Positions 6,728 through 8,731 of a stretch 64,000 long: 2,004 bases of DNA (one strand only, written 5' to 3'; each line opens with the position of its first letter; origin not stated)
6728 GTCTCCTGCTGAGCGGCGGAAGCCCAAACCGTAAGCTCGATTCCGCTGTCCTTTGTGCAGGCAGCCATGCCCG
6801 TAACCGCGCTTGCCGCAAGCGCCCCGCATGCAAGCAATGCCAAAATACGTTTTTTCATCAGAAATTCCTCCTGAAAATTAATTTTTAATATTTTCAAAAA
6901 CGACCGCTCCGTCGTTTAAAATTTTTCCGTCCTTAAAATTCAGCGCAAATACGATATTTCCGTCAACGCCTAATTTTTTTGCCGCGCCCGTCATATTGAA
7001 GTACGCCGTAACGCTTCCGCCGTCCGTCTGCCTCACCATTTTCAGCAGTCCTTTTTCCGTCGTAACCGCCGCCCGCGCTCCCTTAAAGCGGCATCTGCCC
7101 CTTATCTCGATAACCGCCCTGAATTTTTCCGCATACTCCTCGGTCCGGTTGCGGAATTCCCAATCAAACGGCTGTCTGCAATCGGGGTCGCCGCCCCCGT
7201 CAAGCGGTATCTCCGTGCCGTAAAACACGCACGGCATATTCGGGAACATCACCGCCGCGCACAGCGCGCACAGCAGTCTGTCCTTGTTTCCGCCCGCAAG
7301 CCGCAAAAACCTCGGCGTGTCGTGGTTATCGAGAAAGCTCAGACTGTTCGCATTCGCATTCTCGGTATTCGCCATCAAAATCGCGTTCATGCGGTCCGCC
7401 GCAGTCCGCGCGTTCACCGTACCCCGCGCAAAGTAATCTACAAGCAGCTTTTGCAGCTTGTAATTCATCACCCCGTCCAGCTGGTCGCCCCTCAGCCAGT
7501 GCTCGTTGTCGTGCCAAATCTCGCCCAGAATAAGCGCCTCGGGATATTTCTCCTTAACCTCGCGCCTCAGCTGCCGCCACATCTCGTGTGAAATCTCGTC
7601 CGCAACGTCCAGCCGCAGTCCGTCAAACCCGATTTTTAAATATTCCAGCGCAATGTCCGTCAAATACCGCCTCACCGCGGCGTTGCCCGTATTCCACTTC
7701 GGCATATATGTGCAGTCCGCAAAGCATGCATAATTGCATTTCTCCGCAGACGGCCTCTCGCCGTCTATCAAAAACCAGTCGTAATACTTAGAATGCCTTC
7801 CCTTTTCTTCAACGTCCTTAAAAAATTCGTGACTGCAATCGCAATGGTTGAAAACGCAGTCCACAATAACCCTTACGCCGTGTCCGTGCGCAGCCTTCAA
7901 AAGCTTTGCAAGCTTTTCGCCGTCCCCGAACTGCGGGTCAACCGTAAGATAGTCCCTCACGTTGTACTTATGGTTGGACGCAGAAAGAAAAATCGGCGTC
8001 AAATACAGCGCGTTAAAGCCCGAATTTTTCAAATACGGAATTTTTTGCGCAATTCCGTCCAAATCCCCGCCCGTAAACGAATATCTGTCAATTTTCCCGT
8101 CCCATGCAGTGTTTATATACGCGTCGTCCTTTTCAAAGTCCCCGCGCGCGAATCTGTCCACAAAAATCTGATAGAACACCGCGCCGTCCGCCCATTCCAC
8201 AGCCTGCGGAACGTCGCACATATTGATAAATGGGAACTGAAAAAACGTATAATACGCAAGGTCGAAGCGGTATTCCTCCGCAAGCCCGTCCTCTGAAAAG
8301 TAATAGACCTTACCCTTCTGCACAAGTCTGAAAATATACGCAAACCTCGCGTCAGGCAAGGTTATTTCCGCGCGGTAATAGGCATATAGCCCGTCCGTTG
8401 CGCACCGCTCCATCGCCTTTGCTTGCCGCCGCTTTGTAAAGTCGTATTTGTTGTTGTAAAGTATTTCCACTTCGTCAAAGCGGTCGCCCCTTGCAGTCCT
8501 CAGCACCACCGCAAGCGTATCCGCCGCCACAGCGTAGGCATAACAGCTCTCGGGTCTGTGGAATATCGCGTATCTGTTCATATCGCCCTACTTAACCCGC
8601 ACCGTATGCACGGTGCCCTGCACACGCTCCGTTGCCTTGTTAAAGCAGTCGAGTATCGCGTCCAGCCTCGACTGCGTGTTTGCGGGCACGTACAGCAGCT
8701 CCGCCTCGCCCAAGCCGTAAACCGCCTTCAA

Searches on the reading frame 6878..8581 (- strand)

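Call 64: search_protein_families(library=pfam, max_evalue=0.0001, proteins=[window:6878-8581:-])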
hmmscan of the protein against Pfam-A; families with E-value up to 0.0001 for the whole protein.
window:6878-8581:- (567 aa): 2 families
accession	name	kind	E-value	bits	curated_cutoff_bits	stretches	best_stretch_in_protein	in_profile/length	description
PF00128.31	Alpha-amylase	-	6e-64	217.4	22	1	138-516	1-430/446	Alpha amylase, catalytic domain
PF02903.20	Alpha-amylase_N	-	1.1e-27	97.1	23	1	1-120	1-120/120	Alpha amylase, N-terminal ig-like domain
